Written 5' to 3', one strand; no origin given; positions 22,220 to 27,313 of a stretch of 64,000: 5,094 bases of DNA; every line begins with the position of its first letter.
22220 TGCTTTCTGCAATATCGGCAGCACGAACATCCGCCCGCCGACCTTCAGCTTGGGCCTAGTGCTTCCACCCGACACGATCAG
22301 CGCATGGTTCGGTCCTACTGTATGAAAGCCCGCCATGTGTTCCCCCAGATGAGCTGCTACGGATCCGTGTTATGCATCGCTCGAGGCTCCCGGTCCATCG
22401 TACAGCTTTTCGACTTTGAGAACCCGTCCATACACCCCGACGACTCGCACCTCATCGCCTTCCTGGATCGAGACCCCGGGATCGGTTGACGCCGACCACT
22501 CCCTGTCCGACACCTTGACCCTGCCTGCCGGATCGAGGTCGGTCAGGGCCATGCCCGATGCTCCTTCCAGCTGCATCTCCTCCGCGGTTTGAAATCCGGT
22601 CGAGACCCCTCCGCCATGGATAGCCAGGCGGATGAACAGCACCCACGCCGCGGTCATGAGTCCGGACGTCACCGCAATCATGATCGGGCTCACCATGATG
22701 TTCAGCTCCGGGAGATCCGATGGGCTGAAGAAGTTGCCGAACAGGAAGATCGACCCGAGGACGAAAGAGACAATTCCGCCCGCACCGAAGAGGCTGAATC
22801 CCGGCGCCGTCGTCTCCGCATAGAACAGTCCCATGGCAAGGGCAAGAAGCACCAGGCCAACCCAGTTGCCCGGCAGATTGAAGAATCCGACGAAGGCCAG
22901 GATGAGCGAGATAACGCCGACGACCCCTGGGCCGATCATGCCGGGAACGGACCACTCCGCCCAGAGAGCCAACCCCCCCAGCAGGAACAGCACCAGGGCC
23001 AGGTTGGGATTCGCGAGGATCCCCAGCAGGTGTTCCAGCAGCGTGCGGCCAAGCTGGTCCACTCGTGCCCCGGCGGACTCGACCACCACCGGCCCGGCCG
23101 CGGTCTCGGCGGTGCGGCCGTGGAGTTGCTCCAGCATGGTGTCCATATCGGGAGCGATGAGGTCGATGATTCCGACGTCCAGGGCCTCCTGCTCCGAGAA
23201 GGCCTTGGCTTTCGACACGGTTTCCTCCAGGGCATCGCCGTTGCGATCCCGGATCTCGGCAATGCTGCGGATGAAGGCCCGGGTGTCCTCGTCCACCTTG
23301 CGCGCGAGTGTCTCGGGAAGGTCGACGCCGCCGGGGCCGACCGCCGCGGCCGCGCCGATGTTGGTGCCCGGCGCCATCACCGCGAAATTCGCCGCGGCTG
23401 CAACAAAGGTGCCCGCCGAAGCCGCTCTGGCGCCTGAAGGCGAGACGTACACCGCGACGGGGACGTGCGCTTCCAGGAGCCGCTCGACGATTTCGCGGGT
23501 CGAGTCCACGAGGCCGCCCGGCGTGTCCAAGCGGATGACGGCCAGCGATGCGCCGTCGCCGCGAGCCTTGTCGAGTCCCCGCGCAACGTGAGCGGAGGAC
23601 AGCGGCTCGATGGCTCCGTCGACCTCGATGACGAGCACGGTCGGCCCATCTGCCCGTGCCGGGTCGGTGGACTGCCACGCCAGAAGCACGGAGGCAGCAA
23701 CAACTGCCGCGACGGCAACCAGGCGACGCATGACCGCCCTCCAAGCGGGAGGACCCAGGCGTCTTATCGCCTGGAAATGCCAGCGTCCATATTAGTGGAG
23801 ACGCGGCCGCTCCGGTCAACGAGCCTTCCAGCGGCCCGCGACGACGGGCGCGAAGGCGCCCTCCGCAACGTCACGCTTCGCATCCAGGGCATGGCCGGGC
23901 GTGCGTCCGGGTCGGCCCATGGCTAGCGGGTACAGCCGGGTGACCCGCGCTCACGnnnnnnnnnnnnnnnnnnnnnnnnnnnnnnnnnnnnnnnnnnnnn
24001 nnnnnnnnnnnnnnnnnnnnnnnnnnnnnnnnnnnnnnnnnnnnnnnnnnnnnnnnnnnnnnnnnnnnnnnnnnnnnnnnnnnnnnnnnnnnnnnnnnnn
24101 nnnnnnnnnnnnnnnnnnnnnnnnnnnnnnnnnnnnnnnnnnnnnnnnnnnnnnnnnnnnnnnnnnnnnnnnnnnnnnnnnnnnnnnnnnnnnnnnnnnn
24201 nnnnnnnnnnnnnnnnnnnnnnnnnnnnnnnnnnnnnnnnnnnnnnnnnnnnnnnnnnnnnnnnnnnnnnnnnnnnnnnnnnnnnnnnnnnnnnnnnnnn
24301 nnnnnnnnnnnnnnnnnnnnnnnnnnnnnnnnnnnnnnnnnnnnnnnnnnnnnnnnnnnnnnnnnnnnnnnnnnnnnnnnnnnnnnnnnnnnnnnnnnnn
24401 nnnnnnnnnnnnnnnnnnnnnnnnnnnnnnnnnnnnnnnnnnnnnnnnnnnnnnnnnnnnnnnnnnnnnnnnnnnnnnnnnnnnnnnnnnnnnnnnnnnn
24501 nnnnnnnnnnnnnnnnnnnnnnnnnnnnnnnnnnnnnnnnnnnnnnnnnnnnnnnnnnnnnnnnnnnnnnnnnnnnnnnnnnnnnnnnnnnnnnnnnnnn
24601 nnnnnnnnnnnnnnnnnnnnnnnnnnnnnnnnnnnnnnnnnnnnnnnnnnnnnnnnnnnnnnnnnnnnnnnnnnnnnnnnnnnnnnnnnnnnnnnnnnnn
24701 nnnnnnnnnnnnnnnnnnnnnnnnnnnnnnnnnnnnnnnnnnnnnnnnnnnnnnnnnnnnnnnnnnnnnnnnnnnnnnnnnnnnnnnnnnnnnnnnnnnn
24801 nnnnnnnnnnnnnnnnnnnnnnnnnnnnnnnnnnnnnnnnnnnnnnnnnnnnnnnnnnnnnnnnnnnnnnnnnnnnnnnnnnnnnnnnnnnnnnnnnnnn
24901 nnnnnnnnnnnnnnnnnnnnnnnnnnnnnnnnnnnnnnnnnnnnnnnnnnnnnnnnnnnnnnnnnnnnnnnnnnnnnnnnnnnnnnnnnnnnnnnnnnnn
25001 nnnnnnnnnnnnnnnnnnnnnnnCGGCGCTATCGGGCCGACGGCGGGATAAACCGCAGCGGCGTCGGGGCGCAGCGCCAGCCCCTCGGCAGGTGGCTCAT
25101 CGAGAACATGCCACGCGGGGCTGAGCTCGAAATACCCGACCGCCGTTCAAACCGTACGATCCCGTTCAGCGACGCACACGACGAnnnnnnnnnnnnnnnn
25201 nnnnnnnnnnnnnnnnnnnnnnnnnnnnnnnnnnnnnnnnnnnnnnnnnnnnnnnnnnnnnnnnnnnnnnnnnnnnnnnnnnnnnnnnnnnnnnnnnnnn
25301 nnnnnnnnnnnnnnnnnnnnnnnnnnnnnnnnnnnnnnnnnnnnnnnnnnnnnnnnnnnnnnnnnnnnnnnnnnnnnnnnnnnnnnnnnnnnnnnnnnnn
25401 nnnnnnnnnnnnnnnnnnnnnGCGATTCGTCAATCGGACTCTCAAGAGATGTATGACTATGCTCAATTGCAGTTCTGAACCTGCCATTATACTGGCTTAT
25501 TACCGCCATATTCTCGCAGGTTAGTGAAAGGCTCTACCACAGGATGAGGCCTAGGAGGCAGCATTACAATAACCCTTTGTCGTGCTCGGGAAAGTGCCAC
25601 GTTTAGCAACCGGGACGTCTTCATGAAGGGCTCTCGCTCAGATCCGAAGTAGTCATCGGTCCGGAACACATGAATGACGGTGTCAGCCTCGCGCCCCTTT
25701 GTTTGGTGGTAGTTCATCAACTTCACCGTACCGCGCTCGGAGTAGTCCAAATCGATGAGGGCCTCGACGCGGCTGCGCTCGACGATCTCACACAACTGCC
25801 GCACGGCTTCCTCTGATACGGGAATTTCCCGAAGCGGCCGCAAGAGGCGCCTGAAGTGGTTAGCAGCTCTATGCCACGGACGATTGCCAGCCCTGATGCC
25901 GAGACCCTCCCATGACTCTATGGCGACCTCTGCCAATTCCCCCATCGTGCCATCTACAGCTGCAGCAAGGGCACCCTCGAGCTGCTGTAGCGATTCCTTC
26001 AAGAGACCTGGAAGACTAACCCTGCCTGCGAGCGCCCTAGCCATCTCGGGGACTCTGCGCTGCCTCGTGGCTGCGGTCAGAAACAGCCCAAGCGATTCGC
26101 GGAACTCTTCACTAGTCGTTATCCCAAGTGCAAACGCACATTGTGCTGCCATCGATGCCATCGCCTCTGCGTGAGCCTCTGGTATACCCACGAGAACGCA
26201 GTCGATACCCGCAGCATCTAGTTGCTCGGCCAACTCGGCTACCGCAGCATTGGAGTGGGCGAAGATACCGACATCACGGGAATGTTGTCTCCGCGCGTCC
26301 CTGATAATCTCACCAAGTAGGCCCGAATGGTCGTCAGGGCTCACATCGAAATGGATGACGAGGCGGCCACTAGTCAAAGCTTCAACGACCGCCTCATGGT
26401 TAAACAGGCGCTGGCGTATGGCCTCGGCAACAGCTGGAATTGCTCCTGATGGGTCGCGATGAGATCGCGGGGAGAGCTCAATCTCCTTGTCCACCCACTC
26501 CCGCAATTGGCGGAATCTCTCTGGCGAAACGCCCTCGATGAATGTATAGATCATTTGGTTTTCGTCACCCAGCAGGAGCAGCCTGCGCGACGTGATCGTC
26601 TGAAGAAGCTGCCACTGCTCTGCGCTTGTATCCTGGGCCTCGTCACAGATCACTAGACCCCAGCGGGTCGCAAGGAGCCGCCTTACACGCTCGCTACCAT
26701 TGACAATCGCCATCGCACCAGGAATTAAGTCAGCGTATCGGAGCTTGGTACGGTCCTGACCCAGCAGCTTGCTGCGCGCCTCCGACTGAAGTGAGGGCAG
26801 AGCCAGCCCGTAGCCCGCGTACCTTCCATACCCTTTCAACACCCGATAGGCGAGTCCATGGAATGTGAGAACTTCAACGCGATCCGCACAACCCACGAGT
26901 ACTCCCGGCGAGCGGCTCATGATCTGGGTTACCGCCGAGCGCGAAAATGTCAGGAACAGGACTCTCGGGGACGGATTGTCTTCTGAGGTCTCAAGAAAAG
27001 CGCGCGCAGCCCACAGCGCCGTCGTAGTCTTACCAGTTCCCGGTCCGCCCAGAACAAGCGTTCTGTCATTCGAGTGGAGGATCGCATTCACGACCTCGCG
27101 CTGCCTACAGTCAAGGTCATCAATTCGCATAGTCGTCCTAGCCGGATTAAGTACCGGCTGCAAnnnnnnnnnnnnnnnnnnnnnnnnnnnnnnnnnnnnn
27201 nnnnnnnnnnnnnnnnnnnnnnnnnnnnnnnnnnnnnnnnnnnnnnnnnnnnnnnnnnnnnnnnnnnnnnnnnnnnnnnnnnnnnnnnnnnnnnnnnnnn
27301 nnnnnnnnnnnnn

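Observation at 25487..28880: Gabija-like two-gene defense cassette whose OLD/TOPRIM component has a degenerate P-loop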

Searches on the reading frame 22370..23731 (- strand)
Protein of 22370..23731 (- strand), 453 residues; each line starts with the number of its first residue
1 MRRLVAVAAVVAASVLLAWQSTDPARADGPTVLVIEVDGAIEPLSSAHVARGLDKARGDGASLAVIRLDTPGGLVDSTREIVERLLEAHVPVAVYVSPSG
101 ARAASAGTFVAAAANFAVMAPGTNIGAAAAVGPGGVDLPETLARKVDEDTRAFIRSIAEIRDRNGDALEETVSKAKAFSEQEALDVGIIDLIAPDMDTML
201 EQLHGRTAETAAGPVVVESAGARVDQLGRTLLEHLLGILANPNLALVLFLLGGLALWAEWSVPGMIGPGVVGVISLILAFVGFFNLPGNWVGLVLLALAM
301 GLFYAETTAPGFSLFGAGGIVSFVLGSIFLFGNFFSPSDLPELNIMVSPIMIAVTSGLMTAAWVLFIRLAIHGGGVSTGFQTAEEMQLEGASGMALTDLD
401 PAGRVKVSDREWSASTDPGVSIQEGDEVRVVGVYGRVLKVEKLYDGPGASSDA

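Call 34: search_protein_families(library=pfam, proteins=[window:22370-23731:-], max_evalue=0.01)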
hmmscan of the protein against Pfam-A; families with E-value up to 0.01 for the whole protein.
window:22370-23731:- (453 aa): 5 families
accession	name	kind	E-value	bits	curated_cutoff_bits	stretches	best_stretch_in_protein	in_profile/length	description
PF24961.1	NfeD_membrane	-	2.9e-19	69.7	26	1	243-365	1-116/119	NfeD integral membrane domain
PF25145.1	NfeD1b_N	-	1e-17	64.8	40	1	31-135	1-102/189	NfeD1b, N-terminal domain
PF01957.25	NfeD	-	4.3e-14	52.9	29.1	1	387-442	3-57/57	NfeD-like C-terminal, partner-binding domain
PF00574.28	CLP_protease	-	0.00013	22.3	20.2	1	66-193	51-179/182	Clp protease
PF01343.23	Peptidase_S49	-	0.0006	20.3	24.9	0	140-193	86-138/154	Peptidase family S49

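Call 45: find_encoding_contigs(protein=window:22373-23731:-, flank=1000, max_places=5)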
Protein window:22373-23731:- (453 aa): no gene with exactly this product is on record in the collection.

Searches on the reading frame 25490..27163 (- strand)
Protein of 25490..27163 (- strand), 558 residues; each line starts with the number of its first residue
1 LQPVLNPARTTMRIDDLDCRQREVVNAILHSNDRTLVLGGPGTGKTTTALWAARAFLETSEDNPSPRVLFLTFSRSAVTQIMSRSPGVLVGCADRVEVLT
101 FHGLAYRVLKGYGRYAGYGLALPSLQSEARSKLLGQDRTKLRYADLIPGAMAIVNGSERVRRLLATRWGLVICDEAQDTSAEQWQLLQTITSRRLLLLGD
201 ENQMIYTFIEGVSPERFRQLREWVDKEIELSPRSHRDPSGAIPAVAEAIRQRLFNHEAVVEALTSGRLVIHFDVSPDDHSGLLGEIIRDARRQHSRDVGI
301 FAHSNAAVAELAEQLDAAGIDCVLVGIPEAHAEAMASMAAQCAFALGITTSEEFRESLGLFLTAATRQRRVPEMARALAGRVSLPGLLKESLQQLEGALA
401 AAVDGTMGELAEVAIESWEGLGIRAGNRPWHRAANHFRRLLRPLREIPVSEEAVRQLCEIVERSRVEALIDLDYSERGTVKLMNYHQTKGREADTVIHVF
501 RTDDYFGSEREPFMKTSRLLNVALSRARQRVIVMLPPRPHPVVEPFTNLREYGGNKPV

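Call 3: search_protein_families(library=pfam, proteins=[window:25490-27163:-], max_evalue=0.1)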
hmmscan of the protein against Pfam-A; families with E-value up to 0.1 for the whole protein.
window:25490-27163:- (558 aa): 17 families
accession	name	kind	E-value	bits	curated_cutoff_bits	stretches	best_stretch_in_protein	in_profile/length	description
PF00580.27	UvrD-helicase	-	7.2e-27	95.2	23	2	138-209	183-256/271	UvrD/REP helicase N-terminal domain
PF13245.12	AAA_19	-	2.5e-16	60.5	25.1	1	21-208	1-133/134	AAA domain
PF13086.12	AAA_11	-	6.6e-12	46.2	27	1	17-84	2-71/257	AAA domain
PF13604.12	AAA_30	-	3.4e-10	40.4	27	1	17-204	2-128/191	AAA domain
PF13361.12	UvrD_C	-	2e-06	27.9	25.6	1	435-534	239-346/350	UvrD-like helicase C-terminal domain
PF13538.12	UvrD_C_2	-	6.5e-06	26.4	27.4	1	483-534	5-52/52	UvrD-like helicase C-terminal domain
PF00270.35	DEAD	-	1.9e-05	24.9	26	1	21-85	4-65/167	DEAD/DEAH box helicase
PF02562.22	PhoH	-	4.7e-05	23.4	27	1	18-59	6-46/205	PhoH-like protein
PF13401.12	AAA_22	-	8.8e-05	23.3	27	1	35-192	8-109/130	AAA domain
PF13087.12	AAA_12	-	0.00011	22.2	27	1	475-534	134-191/195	AAA domain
PF04851.21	ResIII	-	0.00018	21.9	22.5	1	21-186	8-145/164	Type III restriction enzyme, res subunit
PF01443.25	Viral_helicase1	-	0.00027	21.2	21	0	482-534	179-227/228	Viral superfamily 1 RNA helicase core domain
PF20720.3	nSTAND3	-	0.015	15.5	27.2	1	26-58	11-43/155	Novel STAND NTPase 3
PF00478.31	IMPDH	-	0.029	13.8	25.6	0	232-327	83-174/345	IMP dehydrogenase / GMP reductase domain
PF00004.35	AAA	-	0.033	15.1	21.2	0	36-82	2-39/131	ATPase family associated with various cellular activities (AAA)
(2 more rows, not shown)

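Call 4: search_protein_families(library=padloc, proteins=[window:25490-27163:-], max_evalue=0.1)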
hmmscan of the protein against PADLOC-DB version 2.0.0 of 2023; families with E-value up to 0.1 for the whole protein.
window:25490-27163:- (558 aa): 64 families (the best 25 are shown)
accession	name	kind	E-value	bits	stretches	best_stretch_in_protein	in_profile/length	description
PDLC00104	GajB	-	6e-52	175.1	2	26-319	9-319/574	UrvD helicase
PDLC00141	GajB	-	3.5e-37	126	2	26-370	9-372/572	UrvD helicase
PDLC00114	GajB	-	6.4e-25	85.8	2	138-366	186-419/635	UrvD helicase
PDLC03802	RTasHel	-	1.5e-24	84.8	3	136-215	161-240/675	DRT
PDLC00117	GajB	-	1.3e-23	81.3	3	141-345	192-401/604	UrvD helicase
PDLC00103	GajB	-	1.9e-21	74.6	2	131-534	175-575/612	UrvD helicase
PDLC00132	GajB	-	6.2e-20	69.4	2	141-231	188-282/625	UrvD helicase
PDLC00121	GajB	-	1.7e-19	67.8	2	137-238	173-272/565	UrvD helicase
PDLC00119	GajB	-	4.4e-19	66.8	3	140-370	191-413/565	UrvD helicase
PDLC00127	GajB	-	5.2e-18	62.9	3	143-222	177-260/594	UrvD helicase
PDLC00107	GajB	-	9.6e-18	62.1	2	137-223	185-272/587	UrvD helicase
PDLC00116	GajB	-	3.5e-17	60.3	2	26-210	18-205/557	UrvD helicase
PDLC00122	GajB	-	8.7e-17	59.2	3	150-325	145-315/502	UrvD helicase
PDLC00112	GajB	-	4.5e-16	56.6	2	157-250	201-295/581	UrvD helicase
PDLC00136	GajB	-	1.1e-15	55.6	2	160-309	199-348/570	UrvD helicase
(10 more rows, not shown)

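Call 5: search_protein_families(library=ncbifam, proteins=[window:25490-27163:-], max_evalue=0.1)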
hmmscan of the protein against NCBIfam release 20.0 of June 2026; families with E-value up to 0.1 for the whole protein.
window:25490-27163:- (558 aa): 19 families
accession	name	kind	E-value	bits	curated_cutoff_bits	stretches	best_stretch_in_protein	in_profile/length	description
NF008743.0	PRK11773.1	equivalog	1.4e-16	60.1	965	2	14-128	7-117/720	DNA helicase II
NF008276.0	PRK11054.1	equivalog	3.7e-16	58.8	543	2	26-110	203-284/684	DNA helicase IV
TIGR01075.1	uvrD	equivalog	1.5e-14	53.2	1144.45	2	14-117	2-101/715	DNA helicase II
TIGR01073.1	pcrA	equivalog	6.6e-14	51.2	911.2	2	25-114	10-98/725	DNA helicase PcrA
TIGR01074.1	rep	equivalog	4.4e-11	41.8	951.45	2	141-222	180-262/668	DNA helicase Rep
TIGR00609.1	recB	equivalog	8.8e-11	40.6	696.05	1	156-208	360-416/1175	exodeoxyribonuclease V subunit beta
TIGR00376.1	TIGR00376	hypoth_equivalog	1.1e-10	40.6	348.9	2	16-82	158-219/639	IGHMBP2 family helicase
TIGR02784.1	addA_alphas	equivalog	2.6e-08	32.7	860.75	1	136-229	356-464/1138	double-strand break repair helicase AddA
NF041254.1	motor_HelR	exception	2.4e-07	29.4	750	1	159-219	510-570/706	RNA polymerase recycling motor ATPase HelR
TIGR01447.1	recD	equivalog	3e-06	26.1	310.15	1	21-62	151-193/597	exodeoxyribonuclease V subunit alpha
NF040671.1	PLuB_AAA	exception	1.5e-05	22.6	999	1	10-84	809-878/1256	PLuB system helicase-like protein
NF041464.1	HelD_BACSU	equivalog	0.00037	18.5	419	1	171-223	550-601/779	RNA polymerase recycling motor HelD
NF008128.0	PRK10876.1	equivalog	0.00049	17.9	1697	1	154-208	364-422/1181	exodeoxyribonuclease V subunit beta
NF008172.0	PRK10919.1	equivalog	0.00053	18.3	1168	1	141-216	181-257/673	DNA helicase Rep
TIGR01448.2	helicase_RecD2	equivalog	0.0011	17.2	500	1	16-49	316-348/713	SF1B family DNA helicase RecD2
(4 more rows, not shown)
